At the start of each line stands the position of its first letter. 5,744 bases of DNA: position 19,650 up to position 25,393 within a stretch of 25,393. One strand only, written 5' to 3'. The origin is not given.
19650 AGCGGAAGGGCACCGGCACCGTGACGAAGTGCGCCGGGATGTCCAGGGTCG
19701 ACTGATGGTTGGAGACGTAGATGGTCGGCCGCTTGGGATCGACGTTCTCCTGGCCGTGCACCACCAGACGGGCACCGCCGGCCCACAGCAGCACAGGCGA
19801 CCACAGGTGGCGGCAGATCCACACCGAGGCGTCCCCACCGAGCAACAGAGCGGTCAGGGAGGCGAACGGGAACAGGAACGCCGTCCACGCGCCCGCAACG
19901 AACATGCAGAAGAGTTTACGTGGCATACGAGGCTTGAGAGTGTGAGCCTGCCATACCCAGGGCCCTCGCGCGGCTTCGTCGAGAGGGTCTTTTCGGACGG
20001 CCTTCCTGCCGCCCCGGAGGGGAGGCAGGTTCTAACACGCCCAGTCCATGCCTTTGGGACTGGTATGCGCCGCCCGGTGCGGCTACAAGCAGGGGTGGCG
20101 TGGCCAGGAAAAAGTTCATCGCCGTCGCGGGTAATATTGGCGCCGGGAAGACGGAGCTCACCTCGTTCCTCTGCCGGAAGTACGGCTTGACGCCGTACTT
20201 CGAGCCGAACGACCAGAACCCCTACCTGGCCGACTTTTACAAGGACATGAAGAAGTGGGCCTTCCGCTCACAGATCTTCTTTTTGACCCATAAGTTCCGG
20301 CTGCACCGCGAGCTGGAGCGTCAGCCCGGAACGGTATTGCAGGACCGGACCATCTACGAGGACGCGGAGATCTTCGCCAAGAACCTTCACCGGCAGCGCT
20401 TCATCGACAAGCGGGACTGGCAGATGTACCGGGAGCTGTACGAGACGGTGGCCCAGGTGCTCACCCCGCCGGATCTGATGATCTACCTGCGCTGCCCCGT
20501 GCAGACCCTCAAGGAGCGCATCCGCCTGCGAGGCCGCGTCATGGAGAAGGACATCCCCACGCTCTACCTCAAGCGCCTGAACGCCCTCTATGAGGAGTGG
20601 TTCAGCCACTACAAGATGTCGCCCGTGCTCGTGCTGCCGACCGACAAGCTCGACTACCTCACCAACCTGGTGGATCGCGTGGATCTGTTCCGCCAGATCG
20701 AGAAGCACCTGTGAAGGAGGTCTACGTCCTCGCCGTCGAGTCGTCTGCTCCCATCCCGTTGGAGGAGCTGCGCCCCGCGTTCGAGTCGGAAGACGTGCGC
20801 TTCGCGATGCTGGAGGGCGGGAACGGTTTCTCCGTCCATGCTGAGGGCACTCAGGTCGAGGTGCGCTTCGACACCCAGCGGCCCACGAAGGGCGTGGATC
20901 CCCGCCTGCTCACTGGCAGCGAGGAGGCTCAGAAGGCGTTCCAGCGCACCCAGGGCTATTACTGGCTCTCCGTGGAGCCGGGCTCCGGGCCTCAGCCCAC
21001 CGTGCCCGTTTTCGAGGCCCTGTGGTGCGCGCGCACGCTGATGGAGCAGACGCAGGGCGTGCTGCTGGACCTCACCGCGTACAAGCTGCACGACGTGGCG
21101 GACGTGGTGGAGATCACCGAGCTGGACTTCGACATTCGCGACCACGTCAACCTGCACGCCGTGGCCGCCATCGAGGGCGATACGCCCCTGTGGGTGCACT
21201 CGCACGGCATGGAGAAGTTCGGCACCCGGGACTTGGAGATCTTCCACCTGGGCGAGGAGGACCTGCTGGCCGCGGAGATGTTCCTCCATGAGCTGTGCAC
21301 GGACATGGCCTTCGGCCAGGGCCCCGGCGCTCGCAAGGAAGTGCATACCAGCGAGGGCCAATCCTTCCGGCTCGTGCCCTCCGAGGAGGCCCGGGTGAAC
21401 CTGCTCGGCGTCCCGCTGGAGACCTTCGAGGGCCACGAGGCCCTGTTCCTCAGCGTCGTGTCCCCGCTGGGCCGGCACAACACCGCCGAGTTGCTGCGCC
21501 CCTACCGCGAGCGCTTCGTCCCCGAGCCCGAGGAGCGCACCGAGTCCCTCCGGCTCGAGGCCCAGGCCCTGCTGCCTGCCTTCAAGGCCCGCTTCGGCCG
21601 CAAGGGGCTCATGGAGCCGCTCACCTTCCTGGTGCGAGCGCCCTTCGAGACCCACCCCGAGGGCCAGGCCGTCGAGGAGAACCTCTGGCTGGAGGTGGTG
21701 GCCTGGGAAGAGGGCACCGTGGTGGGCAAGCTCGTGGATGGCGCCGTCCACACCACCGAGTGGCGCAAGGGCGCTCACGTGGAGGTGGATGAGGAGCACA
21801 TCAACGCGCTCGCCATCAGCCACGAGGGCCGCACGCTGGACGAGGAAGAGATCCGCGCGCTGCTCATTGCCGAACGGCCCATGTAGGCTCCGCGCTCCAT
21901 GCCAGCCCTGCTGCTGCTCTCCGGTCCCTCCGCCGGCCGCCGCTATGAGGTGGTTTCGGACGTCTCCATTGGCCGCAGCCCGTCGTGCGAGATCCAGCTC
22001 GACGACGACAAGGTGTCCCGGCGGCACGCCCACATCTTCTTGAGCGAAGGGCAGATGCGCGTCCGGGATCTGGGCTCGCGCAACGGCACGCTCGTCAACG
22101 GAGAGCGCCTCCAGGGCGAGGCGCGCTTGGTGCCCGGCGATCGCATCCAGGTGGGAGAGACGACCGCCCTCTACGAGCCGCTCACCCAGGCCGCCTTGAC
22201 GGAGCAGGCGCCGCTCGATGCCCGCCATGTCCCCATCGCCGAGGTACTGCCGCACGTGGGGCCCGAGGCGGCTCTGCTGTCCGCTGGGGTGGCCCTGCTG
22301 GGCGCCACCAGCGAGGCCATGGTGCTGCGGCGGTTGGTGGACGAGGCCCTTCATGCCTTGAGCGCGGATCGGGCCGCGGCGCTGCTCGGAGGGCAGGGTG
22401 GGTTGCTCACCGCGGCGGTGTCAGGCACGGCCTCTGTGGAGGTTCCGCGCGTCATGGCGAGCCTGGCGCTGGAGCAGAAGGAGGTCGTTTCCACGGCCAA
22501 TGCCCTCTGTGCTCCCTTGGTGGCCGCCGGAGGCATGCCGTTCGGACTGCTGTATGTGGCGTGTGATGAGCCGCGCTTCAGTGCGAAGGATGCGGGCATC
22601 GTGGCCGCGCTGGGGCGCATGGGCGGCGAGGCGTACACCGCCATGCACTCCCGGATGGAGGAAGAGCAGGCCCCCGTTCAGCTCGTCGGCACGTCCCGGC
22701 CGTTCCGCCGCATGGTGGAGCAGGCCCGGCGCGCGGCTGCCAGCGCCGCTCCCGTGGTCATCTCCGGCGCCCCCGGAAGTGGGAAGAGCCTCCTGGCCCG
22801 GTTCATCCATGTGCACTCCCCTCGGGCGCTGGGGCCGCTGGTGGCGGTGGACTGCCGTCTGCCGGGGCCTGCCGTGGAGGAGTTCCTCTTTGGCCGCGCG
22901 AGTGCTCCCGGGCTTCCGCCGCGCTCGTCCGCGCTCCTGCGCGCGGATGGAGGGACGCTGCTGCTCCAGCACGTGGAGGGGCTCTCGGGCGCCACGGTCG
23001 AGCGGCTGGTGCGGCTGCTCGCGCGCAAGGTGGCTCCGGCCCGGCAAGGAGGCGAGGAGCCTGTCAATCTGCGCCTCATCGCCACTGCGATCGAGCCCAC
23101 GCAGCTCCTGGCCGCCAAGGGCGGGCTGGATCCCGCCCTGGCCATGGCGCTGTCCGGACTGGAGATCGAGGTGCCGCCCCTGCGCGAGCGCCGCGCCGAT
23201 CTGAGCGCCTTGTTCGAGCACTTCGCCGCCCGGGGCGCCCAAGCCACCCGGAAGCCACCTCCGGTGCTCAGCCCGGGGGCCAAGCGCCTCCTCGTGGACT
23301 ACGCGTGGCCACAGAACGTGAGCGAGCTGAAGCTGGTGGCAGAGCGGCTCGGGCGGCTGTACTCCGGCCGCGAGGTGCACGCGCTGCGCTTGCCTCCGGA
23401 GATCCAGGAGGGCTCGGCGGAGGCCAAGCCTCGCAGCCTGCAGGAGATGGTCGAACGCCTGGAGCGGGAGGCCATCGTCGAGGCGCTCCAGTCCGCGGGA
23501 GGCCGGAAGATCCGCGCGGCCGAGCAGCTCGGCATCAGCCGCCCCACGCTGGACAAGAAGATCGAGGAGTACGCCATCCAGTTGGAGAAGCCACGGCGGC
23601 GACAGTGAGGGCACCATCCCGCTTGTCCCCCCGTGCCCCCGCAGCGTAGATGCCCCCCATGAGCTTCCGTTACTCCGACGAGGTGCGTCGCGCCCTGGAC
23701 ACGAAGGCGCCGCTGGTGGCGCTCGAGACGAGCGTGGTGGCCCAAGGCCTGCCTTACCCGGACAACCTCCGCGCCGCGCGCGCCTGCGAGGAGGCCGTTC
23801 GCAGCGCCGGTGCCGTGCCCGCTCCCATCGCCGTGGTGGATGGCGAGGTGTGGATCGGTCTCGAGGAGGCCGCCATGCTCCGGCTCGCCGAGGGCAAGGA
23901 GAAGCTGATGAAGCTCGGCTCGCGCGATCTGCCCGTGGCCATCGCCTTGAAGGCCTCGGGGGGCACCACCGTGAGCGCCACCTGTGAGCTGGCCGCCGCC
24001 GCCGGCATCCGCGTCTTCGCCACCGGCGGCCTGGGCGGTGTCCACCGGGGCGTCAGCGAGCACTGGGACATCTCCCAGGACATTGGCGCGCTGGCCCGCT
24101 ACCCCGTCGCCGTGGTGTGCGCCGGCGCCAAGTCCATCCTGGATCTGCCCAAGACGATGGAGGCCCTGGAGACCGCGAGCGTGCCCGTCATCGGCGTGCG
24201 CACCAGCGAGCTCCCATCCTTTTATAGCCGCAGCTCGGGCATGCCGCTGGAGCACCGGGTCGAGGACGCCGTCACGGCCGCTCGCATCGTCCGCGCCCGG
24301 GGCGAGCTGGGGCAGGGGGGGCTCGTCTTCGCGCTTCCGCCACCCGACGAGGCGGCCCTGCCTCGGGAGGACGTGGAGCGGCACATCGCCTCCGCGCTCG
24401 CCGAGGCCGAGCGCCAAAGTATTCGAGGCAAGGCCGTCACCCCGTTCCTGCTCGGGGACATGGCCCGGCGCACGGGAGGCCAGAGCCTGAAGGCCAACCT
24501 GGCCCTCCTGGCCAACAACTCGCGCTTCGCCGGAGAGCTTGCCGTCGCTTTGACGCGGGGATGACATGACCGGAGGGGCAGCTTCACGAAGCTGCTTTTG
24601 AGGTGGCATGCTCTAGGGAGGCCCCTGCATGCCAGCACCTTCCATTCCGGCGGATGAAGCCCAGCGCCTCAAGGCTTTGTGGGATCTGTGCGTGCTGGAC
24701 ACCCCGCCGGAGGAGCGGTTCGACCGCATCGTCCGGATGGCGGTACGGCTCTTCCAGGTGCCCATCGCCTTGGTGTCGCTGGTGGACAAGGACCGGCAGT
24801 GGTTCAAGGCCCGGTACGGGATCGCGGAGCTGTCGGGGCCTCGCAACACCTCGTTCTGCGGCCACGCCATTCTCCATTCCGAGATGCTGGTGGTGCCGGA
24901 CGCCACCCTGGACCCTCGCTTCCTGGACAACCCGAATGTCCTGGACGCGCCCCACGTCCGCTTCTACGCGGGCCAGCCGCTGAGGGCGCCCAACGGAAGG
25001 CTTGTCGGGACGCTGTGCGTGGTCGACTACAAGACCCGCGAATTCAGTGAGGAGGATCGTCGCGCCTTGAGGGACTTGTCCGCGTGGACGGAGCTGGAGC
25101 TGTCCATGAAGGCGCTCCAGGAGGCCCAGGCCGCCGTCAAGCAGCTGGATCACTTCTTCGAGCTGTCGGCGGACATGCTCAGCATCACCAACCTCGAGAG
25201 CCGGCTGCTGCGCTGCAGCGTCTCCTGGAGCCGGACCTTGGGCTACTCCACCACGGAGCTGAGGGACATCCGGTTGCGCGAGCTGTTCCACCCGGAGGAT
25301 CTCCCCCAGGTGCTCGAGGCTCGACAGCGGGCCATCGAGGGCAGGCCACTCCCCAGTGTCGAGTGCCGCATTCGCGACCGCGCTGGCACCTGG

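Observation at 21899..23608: FHA-GAF-EBP-HTH regulator with a catalytically degenerate sigma54 AAA+ core (pseudo-enhancer-binding protein)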

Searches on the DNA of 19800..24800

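Call 40: search_rna_families(source=window, start=19800, end=24800, threshold=evalue, max_evalue=1)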
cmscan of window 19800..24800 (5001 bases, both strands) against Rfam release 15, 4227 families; matches with E-value up to 1: 0.
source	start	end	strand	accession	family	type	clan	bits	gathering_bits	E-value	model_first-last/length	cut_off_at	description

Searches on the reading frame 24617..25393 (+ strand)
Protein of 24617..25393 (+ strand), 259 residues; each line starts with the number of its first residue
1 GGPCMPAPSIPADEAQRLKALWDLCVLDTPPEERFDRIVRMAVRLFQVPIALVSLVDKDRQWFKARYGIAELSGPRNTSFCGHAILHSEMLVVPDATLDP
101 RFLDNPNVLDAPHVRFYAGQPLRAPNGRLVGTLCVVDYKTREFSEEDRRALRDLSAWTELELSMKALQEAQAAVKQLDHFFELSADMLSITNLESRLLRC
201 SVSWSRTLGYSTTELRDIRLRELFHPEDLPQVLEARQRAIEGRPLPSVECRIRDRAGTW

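Call 52: search_protein_families(library=pfam, proteins=[window:24617-25393:+], max_evalue=0.00001)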
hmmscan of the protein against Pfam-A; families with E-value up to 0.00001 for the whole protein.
window:24617-25393:+ (259 aa): 3 families
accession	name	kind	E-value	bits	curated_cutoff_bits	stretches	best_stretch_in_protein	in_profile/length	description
PF01590.32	GAF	-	3.8e-21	76.5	22.4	1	31-161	2-132/133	GAF domain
PF13185.12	GAF_2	-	5.3e-12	46.6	28.6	1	30-155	3-128/136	GAF domain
PF08447.18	PAS_3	-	6.6e-10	39.6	25.6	1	199-259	3-65/89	PAS fold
